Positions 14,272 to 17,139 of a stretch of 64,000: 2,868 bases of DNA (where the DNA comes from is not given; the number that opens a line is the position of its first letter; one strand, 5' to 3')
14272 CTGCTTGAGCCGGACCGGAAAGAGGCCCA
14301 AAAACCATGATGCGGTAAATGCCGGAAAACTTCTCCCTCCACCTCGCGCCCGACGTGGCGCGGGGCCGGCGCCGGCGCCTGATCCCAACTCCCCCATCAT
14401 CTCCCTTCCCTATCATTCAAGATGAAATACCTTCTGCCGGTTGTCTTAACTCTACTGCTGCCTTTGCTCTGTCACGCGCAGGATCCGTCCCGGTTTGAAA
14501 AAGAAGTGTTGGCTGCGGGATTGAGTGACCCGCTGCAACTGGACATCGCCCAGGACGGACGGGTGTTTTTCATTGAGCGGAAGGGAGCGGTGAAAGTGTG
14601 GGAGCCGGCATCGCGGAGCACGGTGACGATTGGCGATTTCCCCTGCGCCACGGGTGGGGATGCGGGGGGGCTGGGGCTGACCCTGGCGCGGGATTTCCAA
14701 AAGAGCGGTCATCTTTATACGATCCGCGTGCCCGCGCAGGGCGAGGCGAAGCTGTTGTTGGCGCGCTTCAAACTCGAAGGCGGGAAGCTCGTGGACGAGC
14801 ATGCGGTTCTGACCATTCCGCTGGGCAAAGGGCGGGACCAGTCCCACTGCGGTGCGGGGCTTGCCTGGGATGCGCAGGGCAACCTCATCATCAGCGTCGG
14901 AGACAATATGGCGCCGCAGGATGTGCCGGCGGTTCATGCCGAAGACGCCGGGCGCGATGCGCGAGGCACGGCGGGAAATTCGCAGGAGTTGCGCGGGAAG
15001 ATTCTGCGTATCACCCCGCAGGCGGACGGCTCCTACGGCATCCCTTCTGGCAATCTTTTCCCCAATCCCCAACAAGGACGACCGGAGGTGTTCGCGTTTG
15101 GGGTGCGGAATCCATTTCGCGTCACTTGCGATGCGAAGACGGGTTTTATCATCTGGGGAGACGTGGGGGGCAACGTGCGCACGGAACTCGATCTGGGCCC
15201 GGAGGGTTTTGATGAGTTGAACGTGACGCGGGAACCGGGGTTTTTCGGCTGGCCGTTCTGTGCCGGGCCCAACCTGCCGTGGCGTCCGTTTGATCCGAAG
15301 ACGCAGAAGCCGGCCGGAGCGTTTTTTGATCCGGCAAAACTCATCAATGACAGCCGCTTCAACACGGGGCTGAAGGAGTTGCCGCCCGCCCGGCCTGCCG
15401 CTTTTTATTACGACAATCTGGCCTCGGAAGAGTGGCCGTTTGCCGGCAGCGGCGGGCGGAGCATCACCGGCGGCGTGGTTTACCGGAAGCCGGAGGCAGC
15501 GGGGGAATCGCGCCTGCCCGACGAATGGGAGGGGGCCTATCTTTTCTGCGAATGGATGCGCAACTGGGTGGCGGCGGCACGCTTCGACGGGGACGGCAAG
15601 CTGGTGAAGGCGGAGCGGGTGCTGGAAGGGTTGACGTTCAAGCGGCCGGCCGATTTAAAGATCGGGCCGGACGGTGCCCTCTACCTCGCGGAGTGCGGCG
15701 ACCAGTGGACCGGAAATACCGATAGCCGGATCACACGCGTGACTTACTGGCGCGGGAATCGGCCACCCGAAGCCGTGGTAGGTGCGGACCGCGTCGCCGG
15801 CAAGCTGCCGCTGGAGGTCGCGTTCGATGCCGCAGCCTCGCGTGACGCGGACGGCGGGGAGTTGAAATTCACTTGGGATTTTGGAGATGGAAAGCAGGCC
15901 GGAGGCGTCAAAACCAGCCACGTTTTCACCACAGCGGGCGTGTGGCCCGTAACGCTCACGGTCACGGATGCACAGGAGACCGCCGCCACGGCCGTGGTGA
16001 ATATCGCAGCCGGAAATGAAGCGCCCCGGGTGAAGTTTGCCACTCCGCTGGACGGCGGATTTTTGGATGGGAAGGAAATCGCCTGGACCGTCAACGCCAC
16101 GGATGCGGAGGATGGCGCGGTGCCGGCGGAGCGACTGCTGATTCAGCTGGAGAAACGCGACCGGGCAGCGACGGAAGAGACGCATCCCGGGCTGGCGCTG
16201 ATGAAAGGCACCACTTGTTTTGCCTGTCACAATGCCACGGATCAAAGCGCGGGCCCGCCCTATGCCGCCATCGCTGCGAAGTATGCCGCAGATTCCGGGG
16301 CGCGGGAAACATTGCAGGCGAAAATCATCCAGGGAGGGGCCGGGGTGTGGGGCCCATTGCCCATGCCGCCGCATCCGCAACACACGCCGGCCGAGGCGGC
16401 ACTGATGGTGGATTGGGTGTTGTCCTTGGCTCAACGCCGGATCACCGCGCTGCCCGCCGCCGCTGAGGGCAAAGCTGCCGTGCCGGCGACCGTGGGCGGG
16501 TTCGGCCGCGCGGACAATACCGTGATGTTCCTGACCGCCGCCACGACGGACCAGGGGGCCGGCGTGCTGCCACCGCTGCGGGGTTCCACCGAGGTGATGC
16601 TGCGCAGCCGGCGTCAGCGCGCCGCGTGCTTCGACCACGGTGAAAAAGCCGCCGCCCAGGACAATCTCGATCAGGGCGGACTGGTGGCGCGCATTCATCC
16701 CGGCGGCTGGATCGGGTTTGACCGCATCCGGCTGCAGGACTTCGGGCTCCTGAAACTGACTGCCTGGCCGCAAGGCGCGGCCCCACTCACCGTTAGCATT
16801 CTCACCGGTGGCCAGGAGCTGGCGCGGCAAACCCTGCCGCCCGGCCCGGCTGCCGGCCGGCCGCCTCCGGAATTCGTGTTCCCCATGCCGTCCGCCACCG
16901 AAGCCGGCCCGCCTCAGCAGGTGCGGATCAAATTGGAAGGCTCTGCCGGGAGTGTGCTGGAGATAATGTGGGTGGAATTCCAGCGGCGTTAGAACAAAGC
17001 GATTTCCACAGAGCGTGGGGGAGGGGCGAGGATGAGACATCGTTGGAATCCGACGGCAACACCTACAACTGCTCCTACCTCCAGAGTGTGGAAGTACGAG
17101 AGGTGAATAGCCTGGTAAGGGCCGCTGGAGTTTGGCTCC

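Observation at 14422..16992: Second heme-c-linked sugar dehydrogenase (GSDH-PKD-cytochrome c-CBM) closes the same xylan operon, a possible bacterial analogue of fungal AA12 enzymes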

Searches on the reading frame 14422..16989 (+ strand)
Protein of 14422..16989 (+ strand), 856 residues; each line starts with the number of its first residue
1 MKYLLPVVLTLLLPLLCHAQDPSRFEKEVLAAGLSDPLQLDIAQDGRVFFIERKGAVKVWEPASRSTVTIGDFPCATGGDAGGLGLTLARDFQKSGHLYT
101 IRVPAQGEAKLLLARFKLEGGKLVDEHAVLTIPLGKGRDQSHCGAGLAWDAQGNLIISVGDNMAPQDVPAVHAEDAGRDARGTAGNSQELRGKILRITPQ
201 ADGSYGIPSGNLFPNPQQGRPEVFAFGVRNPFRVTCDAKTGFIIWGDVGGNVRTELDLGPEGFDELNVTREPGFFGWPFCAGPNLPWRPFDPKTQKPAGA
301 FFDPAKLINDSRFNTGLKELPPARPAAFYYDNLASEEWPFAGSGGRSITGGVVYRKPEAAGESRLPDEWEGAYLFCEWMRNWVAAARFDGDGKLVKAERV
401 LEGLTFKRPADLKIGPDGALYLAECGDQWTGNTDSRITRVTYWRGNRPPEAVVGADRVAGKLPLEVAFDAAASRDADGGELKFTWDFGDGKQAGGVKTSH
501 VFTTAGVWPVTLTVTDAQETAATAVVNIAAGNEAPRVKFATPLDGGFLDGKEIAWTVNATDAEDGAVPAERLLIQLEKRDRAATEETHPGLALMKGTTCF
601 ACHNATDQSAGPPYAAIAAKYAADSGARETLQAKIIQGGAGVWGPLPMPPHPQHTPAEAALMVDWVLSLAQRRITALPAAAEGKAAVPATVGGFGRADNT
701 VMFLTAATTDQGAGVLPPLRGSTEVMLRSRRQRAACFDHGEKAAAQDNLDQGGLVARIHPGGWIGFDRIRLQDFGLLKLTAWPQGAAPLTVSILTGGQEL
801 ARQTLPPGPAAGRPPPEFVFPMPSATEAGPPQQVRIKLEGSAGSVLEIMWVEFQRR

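Call 4: search_protein_families(library=pfam, proteins=[window:14422-16989:+], max_evalue=0.01)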
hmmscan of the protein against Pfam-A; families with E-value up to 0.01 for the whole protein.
window:14422-16989:+ (856 aa): 6 families
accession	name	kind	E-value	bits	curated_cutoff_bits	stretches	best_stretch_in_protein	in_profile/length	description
PF07995.17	GSDH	-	1.9e-32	113.3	25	1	35-281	2-223/332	Glucose / Sorbosone dehydrogenase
PF18911.6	PKD_4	-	1.8e-20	73.2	27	1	446-527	1-82/85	PKD domain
PF00801.26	PKD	-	1.3e-12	47.9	23.5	1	454-525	5-76/80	PKD domain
PF00034.26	Cytochrom_C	-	2.2e-06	29.3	21.3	1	590-669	4-89/90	Cytochrome c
PF23500.1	DUF7133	-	0.0003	20.7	27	1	362-423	276-345/385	Domain of unknown function (DUF7133)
PF13442.11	Cytochrome_CBB3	-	0.00083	20.1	27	1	590-666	6-68/68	Cytochrome C oxidase, cbb3-type, subunit III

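Call 5: search_protein_families(library=ncbifam, proteins=[window:14422-16989:+], max_evalue=0.01)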
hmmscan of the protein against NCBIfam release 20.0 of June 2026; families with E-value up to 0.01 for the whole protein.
window:14422-16989:+ (856 aa): 4 families
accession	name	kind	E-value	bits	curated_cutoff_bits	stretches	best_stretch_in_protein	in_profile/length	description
TIGR02604.1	Piru_Ver_Nterm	subfamily_domain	3.5e-10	39.8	122.2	1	343-431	260-345/367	PVC-type heme-binding CxxCH protein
TIGR03606.1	non_repeat_PQQ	subfamily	6.9e-10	38.3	434.55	1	21-282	16-272/454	glucose/sorbosone family PQQ-dependent dehydrogenase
NF058578.1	CPR_pilus_PamR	equivalog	0.001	18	300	1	484-533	184-242/297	pilus system RbmA-like protein PamR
NF033206.1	ScyE_fam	subfamily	0.0036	16.9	80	0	407-441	253-289/333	ScyD/ScyE family protein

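Call 6: search_solved_structures(query=window:14422-16989:+, max_evalue=0.01, show_alignments=2)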
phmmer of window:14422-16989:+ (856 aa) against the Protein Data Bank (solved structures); distinct sequences matched with E-value up to 0.01: 33.
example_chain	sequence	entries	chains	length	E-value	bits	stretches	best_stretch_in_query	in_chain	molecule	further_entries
1cor_A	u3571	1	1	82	2.9e-17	65.5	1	590-668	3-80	CYTOCHROME C551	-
1cch_A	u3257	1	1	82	8.6e-17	63.9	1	590-669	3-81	CYTOCHROME C551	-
2i8f_A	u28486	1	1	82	9e-17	63.8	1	590-669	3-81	Cytochrome c-551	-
2d0s_A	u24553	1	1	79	6.5e-16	61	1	592-669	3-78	cytochrome c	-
1fi3_A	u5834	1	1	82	8.2e-16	60.6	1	590-669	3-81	CYTOCHROME C-551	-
6kq1_A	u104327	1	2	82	8.8e-16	60.5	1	590-669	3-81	Cytochrome C biogenesis protein CcsA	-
1ayg_A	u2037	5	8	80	2.5e-15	59.1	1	593-669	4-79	CYTOCHROME C-552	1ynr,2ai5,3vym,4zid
5xec_A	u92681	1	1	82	3e-15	58.8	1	593-669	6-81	Cytochrome c-551,Cytochrome c-552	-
1dvv_A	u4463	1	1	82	1.4e-14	56.6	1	593-668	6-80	CYTOCHROME C551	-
5xed_A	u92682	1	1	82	2e-14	56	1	593-669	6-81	Cytochrome c-551,Cytochrome c-552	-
5xec_C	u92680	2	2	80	2.3e-14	55.8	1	593-668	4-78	Cytochrome c-552,Cytochrome c-551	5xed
2pac_A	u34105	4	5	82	2.8e-14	55.6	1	593-668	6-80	CYTOCHROME C551 | Cytochrome c-551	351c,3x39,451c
2exv_A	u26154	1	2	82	3.5e-14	55.2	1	593-668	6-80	Cytochrome c-551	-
1a56_A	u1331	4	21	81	3.5e-14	55.2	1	593-669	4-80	FERRICYTOCHROME C-552 | FERROCYTOCHROME C-552 | CYTOCHROME C-552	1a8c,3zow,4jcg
2ism_A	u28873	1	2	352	8.5e-14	54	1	28-299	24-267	Putative oxidoreductase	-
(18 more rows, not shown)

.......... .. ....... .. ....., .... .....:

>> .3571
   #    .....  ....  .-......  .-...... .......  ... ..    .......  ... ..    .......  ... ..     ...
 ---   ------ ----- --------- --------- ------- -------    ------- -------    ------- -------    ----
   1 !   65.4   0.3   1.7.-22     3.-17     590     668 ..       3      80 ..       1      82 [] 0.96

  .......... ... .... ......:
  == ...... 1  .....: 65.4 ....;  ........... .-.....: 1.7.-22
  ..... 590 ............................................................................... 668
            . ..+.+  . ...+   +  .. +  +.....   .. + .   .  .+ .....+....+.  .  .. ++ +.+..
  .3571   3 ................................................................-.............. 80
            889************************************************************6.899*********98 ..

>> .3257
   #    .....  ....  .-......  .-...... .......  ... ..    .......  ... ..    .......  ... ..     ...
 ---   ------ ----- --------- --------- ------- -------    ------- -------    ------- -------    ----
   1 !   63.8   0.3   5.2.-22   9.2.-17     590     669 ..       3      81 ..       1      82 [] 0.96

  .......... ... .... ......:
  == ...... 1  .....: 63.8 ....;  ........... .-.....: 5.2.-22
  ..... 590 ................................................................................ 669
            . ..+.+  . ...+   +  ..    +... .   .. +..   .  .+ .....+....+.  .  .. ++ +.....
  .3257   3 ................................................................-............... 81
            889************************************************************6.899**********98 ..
